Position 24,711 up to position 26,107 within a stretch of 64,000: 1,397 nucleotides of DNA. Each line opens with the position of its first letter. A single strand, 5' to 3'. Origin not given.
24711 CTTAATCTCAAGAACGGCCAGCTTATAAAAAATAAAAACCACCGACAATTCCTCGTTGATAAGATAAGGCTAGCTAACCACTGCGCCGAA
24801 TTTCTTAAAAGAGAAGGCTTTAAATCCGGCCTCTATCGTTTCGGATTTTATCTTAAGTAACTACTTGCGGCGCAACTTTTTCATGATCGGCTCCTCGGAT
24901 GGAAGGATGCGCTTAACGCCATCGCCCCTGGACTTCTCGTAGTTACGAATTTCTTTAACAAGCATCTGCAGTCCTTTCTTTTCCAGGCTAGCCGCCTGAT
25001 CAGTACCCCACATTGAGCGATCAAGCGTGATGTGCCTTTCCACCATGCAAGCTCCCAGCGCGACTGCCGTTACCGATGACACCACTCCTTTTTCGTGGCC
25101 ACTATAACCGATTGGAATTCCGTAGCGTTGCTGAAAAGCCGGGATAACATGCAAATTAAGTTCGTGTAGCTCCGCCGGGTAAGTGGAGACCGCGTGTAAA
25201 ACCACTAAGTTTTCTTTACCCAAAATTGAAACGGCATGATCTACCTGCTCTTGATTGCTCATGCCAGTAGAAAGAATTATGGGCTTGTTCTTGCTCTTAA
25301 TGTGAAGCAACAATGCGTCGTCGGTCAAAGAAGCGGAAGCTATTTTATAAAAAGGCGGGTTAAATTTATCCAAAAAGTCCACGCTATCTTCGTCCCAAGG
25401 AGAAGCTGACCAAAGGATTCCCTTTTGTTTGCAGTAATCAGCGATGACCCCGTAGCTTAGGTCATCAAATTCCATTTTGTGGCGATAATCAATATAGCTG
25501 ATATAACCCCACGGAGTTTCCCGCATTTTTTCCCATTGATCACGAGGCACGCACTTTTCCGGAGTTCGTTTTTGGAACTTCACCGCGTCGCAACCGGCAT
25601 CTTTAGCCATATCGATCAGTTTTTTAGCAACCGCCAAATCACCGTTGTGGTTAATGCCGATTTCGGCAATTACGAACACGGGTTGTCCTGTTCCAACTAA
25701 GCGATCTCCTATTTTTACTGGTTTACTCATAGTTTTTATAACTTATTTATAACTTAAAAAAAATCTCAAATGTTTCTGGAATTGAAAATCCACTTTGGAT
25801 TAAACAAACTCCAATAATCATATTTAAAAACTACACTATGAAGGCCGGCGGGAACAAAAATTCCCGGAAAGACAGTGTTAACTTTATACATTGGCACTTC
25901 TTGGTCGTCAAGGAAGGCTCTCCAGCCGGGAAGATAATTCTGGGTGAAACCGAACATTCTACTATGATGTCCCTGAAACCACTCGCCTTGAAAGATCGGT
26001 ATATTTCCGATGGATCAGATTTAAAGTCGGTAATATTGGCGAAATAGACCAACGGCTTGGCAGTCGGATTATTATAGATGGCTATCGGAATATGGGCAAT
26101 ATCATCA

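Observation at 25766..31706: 99-bp stretch perfectly identical in two diverged YfhO-like paralogs, with reading-frame breaks exactly at its boundary in both copies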

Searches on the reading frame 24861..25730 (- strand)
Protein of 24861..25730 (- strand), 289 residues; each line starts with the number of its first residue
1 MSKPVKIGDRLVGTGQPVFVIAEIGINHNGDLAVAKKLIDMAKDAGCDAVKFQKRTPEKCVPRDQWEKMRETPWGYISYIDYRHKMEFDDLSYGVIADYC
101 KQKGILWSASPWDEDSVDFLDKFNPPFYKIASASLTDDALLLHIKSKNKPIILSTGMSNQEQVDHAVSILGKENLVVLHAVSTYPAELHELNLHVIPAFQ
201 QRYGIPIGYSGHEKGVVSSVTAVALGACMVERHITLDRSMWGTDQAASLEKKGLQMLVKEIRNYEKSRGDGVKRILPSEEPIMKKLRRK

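Call 46: find_encoding_contigs(protein=window:24861-25730:-, flank=10000, max_places=4)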
Protein window:24861-25730:- (289 aa): 4 contigs read that carry it; 3 places shown.
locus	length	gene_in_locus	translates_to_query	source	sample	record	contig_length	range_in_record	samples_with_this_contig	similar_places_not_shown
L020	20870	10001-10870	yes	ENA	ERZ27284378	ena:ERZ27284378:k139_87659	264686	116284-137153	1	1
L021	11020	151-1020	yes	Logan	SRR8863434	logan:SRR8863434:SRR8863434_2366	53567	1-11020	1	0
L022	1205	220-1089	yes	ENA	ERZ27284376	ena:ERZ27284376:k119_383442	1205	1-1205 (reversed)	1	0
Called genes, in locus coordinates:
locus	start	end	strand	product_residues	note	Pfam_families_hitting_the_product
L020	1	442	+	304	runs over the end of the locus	PF01408:GFO_IDH_MocA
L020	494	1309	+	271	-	PF00483:NTP_transferase, PF12804:NTP_transf_3 (weak)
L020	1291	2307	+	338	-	PF04321:RmlD_sub_bind, PF01073:3Beta_HSD, PF01370:Epimerase, PF02719:Polysacc_synt_2, PF07993:NAD_binding_4, PF16363:GDP_Man_Dehyd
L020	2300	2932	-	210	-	PF13489:Methyltransf_23 (weak), PF13847:Methyltransf_31, PF08241:Methyltransf_11, PF08242:Methyltransf_12, PF13649:Methyltransf_25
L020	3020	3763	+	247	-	PF01209:Ubie_methyltran (weak), PF05219:DREV, PF13489:Methyltransf_23, PF13847:Methyltransf_31, PF08241:Methyltransf_11, PF08242:Methyltransf_12, PF13649:Methyltransf_25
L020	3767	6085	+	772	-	PF09586:YfhO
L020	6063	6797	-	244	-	PF08241:Methyltransf_11, PF13489:Methyltransf_23 (weak), PF08242:Methyltransf_12 (faint), PF13649:Methyltransf_25 (weak), PF13847:Methyltransf_31 (weak)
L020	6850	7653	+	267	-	PF05148:Methyltransf_8 (weak), PF13489:Methyltransf_23 (weak), PF08241:Methyltransf_11, PF13649:Methyltransf_25 (weak), PF13847:Methyltransf_31 (weak)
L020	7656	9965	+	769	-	PF09586:YfhO (weak)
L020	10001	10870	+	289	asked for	PF03102:NeuB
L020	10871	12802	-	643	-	PF01909:NTP_transf_2 (faint)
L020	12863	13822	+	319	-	PF01408:GFO_IDH_MocA, PF02894:GFO_IDH_MocA_C, PF22725:GFO_IDH_MocA_C3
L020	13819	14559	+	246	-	PF00106:adh_short, PF01370:Epimerase (weak), PF13561:adh_short_C2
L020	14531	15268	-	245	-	PF02348:CTP_transf_3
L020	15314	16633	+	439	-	PF04464:Glyphos_transf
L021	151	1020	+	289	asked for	PF03102:NeuB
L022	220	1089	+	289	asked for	PF03102:NeuB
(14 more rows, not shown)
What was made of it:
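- On YfhO family (PF09586), GT-C fold: Intact versions: precomputed PF09586 hits for the 772-aa protein and a weak one for the 769-aa protein (call 46).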

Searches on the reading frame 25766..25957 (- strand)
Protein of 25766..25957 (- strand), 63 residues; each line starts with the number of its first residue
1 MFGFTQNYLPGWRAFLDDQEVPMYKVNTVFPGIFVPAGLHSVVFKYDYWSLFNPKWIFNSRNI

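Call 6: search_protein_families(library=pfam, proteins=[window:25766-25957:-], max_evalue=1)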
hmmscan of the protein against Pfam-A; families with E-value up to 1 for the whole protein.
window:25766-25957:- (63 aa): 1 family
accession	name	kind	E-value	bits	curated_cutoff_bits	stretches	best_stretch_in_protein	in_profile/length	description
PF09586.16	YfhO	-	4.2e-06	25.9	28.5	1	8-46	785-823/835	Bacterial membrane protein YfhO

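Call 7: search_protein_families(library=ncbifam, proteins=[window:25766-25957:-], max_evalue=1)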
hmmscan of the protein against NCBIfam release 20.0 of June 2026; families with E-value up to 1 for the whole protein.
window:25766-25957:- (63 aa): 0 families

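Call 42: find_homologous_proteins(query=window:25769-25957:-, max_evalue=0.001)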
Query seq(63 aa): no candidate shares three 5-residue words with the query. No homologue found.

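Call 50: search_protein_representatives(protein=window:25766-25957:-)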
Query: 63 residues. Proteins with E-value up to 0.001 (for the whole library): 2071; up to 1e-10: 16; up to 1e-30: 0. The best 150 are listed.
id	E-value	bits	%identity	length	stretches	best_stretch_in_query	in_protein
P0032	2.3e-27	110.2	88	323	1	3-58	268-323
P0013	7.7e-22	92.7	73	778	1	3-62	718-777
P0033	1.4e-20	88.8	71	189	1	4-58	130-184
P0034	7.4e-20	86.5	68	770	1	4-60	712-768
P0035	2.2e-17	78.6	62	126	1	3-58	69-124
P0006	4.0e-16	74.6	64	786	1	3-58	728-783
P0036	8.9e-16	73.6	65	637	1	4-55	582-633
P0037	2.5e-15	72.1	59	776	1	4-57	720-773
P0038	2.8e-15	72.0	61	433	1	4-59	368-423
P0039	5.9e-15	71.0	64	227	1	4-53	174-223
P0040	1.0e-14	70.2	60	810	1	2-54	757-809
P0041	3.7e-13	65.3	40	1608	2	4-47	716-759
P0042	2.4e-12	62.7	64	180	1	4-54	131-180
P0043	1.8e-11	59.9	57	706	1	4-52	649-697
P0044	4.5e-11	58.6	45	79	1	3-53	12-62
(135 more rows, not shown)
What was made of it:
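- Tried and rejected: Replaced by the exhaustive HMMER search (call 50).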
